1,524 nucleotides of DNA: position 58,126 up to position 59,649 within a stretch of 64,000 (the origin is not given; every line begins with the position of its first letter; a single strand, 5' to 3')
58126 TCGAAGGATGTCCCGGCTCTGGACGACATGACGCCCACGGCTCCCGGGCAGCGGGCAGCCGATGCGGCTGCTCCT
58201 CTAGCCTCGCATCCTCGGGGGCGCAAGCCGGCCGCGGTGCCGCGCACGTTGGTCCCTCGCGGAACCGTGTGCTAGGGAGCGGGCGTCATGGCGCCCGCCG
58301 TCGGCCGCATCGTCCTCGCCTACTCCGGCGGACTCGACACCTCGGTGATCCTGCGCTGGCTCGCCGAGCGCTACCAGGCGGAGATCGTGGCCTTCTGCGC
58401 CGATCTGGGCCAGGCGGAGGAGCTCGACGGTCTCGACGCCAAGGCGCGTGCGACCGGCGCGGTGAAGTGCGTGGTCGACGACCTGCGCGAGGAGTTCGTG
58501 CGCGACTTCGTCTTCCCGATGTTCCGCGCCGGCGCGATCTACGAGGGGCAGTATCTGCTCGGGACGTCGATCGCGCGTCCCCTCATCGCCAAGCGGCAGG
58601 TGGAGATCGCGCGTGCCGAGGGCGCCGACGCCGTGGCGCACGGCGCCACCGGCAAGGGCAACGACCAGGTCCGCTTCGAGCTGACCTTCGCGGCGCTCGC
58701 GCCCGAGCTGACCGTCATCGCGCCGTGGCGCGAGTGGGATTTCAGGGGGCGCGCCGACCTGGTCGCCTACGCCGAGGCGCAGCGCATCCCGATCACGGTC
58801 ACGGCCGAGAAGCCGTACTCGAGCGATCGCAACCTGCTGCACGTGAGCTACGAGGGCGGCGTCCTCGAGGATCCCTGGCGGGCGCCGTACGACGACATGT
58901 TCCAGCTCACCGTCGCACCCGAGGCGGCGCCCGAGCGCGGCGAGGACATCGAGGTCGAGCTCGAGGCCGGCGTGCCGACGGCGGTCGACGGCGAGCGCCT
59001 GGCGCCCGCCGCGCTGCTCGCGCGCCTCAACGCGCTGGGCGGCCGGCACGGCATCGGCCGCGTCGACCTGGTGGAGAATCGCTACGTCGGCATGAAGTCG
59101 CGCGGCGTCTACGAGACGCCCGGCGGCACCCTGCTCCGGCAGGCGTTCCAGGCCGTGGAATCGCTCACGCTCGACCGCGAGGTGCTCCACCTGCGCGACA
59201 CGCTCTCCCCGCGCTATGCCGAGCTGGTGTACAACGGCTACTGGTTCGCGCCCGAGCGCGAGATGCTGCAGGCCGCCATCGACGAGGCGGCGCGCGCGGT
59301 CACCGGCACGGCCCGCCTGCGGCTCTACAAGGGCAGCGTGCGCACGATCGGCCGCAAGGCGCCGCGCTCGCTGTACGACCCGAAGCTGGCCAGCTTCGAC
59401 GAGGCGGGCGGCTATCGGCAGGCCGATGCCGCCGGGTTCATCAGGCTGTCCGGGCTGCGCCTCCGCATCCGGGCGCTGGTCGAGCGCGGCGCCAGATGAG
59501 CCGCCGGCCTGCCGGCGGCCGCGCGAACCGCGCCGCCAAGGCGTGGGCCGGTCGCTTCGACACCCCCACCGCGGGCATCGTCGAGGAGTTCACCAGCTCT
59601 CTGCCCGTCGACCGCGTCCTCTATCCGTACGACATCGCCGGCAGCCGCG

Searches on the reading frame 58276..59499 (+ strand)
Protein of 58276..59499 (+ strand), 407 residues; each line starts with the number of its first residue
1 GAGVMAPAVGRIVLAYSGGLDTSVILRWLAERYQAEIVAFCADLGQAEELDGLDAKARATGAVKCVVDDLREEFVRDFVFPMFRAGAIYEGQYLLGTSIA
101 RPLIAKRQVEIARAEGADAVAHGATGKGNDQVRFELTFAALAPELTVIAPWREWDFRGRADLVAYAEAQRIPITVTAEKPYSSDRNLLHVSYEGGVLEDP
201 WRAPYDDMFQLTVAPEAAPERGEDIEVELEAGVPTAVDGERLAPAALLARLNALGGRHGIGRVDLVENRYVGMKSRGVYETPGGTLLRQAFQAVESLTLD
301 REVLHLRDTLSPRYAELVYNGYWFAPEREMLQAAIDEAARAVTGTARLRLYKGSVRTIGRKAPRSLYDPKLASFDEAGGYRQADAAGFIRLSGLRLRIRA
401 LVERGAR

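Call 32: search_protein_families(library=pfam, proteins=[window:58276-59499:+], max_evalue=0.00001)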
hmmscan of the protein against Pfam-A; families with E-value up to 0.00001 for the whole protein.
window:58276-59499:+ (407 aa): 2 families
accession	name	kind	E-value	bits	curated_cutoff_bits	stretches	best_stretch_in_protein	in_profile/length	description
PF20979.2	Arginosuc_syn_C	-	4.1e-78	262.4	27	1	181-398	1-218/219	Arginosuccinate synthase C-terminal domain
PF00764.25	Arginosuc_synth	-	2.9e-64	216.4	27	1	11-172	1-162/162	Arginosuccinate synthase N-terminal HUP domain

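Call 70: find_homologous_proteins(query=window:58288-59499:+, max_evalue=1e-100)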
Query window:58288-59499:+ (403 aa): 7998 proteins with E <= 1e-100 among 8000 candidates; the best 120 are listed.
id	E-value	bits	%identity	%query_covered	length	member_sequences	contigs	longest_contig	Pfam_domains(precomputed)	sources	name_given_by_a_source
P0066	8.1e-261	883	100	100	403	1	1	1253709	PF00764.26,PF20979.3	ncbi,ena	-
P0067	1.7e-248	842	95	100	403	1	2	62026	PF00764.26,PF20979.3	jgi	jgi:argininosuccinate synthase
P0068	4.7e-248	841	94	100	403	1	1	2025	PF00764.26,PF20979.3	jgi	jgi:argininosuccinate synthase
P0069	1.0e-247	840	94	100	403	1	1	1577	PF00764.26,PF20979.3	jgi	jgi:argininosuccinate synthase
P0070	1.1e-247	840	94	100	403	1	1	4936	PF00764.26,PF20979.3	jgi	-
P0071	2.0e-247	839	94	100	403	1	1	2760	PF00764.26,PF20979.3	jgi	jgi:argininosuccinate synthase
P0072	2.0e-247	839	94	100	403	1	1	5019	PF00764.26,PF20979.3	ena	-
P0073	1.5e-246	836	94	100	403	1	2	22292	PF00764.26,PF20979.3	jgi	jgi:argininosuccinate synthase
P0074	3.3e-246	835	93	100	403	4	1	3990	PF00764.26,PF20979.3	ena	-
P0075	6.3e-246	834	94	99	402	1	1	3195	PF00764.26,PF20979.3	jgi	jgi:argininosuccinate synthase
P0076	1.9e-245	832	93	100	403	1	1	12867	PF00764.26,PF20979.3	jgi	jgi:argininosuccinate synthase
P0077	2.6e-245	832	94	99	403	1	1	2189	PF00764.26,PF20979.3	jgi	-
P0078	2.7e-245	832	94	99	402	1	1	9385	PF00764.26,PF20979.3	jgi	jgi:argininosuccinate synthase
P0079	4.7e-245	831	94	99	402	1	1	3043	PF00764.26,PF20979.3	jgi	jgi:argininosuccinate synthase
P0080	5.2e-245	831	93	100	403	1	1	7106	PF00764.26,PF20979.3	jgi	jgi:argininosuccinate synthase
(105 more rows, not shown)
